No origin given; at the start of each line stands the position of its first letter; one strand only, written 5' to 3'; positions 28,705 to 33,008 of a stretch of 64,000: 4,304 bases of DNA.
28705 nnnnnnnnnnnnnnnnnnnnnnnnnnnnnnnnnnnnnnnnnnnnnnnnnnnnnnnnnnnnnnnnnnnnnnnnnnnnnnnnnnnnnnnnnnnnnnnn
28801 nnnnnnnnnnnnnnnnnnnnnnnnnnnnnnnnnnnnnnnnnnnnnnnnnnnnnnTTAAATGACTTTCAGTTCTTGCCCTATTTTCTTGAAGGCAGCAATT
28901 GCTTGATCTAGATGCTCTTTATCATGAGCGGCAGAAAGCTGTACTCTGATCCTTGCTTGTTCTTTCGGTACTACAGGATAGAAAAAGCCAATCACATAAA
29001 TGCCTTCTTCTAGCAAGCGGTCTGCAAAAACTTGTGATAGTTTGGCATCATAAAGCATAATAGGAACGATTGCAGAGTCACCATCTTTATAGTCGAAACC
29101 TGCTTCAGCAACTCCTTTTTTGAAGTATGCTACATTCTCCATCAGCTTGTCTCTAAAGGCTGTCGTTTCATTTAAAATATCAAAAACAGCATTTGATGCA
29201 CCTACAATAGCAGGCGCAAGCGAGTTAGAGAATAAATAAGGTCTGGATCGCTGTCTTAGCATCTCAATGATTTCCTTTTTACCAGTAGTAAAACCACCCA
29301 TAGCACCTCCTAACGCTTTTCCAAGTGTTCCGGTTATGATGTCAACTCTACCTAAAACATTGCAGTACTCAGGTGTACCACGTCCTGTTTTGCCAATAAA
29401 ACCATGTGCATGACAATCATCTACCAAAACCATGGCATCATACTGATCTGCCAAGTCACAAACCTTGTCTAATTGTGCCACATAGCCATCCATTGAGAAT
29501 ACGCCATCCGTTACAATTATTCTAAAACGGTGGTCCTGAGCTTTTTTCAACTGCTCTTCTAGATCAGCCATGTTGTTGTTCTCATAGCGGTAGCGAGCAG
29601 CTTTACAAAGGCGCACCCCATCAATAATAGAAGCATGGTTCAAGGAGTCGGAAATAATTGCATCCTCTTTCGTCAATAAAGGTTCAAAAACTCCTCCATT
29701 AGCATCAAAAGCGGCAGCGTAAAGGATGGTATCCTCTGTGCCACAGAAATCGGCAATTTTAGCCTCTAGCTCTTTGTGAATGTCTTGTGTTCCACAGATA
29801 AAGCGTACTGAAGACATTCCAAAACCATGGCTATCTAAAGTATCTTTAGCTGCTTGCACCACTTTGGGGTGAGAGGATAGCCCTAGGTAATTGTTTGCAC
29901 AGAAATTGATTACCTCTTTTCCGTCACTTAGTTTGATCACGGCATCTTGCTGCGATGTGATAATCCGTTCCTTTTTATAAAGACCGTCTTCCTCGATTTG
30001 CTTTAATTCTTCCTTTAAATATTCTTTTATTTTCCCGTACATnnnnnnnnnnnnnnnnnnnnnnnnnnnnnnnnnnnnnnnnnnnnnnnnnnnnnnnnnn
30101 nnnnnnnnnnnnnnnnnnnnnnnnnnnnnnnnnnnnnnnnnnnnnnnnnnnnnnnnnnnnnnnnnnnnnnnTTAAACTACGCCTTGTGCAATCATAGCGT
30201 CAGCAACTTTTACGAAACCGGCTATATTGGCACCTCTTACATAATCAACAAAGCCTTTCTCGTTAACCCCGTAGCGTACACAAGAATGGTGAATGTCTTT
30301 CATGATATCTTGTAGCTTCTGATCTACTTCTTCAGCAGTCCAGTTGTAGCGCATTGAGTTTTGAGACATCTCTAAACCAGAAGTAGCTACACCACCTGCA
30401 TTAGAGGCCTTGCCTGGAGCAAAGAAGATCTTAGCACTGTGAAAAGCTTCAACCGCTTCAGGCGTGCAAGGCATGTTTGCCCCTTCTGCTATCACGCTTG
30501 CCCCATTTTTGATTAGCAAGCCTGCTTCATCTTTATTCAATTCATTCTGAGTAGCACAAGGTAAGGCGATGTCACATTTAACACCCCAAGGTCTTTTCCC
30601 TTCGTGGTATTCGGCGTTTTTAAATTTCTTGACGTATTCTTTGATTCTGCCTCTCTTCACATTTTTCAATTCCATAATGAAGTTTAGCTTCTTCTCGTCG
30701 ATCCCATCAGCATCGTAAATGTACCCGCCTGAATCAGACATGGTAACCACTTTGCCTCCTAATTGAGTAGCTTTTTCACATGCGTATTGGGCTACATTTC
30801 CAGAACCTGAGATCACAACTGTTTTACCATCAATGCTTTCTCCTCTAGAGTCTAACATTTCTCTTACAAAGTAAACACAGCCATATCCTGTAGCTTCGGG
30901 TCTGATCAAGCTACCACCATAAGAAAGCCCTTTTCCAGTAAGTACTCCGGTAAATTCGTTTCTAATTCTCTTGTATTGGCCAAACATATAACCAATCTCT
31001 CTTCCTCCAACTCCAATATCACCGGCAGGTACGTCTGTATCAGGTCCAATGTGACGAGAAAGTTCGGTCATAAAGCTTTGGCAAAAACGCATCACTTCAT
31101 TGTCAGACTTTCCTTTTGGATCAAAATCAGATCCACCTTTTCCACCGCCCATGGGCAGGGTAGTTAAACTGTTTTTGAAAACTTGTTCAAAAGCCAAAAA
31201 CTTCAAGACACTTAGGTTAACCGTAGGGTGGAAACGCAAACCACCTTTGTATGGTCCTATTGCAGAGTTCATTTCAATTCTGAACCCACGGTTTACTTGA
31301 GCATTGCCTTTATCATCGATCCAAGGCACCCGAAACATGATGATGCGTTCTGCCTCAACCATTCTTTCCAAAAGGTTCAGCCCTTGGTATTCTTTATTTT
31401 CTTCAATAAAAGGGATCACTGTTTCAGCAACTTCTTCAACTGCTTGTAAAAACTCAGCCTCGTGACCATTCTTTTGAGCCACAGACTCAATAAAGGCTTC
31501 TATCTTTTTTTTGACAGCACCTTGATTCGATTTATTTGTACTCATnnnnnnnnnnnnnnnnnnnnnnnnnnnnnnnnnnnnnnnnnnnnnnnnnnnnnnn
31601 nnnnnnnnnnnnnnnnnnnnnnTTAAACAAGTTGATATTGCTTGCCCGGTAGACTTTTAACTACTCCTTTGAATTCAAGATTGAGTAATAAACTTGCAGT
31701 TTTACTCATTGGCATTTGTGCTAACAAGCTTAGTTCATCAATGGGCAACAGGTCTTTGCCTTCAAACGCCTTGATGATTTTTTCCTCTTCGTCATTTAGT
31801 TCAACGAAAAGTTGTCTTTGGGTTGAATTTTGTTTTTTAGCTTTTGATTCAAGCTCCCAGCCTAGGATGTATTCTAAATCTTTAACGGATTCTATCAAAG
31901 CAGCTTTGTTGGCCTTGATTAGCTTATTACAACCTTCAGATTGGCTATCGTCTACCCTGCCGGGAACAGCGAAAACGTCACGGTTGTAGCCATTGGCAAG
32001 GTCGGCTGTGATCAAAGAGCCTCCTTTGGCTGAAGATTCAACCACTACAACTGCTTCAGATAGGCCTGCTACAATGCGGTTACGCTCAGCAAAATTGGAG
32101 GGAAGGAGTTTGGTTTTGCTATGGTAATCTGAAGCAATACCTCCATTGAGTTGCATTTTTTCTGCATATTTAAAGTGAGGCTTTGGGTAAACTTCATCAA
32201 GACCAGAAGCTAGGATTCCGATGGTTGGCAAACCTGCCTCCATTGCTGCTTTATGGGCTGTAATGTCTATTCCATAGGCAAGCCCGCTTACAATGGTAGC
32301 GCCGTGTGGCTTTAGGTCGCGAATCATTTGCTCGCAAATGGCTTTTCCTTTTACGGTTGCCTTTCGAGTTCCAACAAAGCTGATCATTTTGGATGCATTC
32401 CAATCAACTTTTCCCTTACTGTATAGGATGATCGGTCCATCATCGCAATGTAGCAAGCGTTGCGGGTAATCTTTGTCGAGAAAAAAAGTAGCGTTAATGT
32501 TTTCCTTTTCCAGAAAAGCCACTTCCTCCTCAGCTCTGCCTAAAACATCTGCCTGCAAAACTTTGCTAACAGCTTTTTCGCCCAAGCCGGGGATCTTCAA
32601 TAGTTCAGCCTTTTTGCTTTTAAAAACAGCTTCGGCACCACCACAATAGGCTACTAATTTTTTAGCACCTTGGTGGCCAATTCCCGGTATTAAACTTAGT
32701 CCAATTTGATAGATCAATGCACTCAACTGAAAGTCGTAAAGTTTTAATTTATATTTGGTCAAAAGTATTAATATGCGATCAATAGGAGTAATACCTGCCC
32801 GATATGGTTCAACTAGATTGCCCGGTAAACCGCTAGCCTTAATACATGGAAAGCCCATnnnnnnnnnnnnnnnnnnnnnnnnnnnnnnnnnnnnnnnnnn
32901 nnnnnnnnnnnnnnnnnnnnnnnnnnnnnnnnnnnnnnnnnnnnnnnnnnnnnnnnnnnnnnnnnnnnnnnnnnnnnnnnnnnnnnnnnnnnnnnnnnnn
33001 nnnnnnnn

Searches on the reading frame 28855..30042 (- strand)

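Call 68: search_protein_families(library=pfam, proteins=[window:28855-30042:-], max_evalue=0.0001)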
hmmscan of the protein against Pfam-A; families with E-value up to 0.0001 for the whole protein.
window:28855-30042:- (395 aa): 3 families
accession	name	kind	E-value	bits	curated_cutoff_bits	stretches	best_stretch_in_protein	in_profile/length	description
PF00155.27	Aminotran_1_2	-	7.4e-68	229.8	19.7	1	43-384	2-360/361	Aminotransferase class I and II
PF00202.27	Aminotran_3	-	3.7e-07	29.6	30.5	0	190-387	212-401/403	Aminotransferase class-III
PF00464.25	SHMT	-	5.8e-06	25.6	27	1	145-276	141-267/399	Serine hydroxymethyltransferase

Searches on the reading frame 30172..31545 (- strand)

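Call 68: search_protein_families(library=pfam, proteins=[window:30172-31545:-], max_evalue=0.0001)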
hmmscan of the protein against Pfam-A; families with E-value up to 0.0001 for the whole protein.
window:30172-31545:- (457 aa): 2 families
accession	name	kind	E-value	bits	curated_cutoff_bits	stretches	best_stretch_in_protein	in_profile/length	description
PF00208.27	ELFV_dehydrog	-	4e-95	318.5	23.4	1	210-455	1-241/241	Glutamate/Leucine/Phenylalanine/Valine dehydrogenase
PF02812.23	ELFV_dehydrog_N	-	9.9e-52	174.5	25.3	1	66-192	2-128/129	Glu/Leu/Phe/Val dehydrogenase, dimerisation domain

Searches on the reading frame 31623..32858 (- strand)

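Call 68: search_protein_families(library=pfam, proteins=[window:31623-32858:-], max_evalue=0.0001)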
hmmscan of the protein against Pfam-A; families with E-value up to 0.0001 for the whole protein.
window:31623-32858:- (411 aa): 2 families
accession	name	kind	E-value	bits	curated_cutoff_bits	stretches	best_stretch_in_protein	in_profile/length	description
PF02481.21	DNA_processg_A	-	2.2e-71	239.8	29.6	1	116-321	2-210/212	DNA recombination-mediator protein A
PF17782.7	DprA_WH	-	7.9e-09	35.9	22.9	1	353-406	9-61/61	DprA winged helix domain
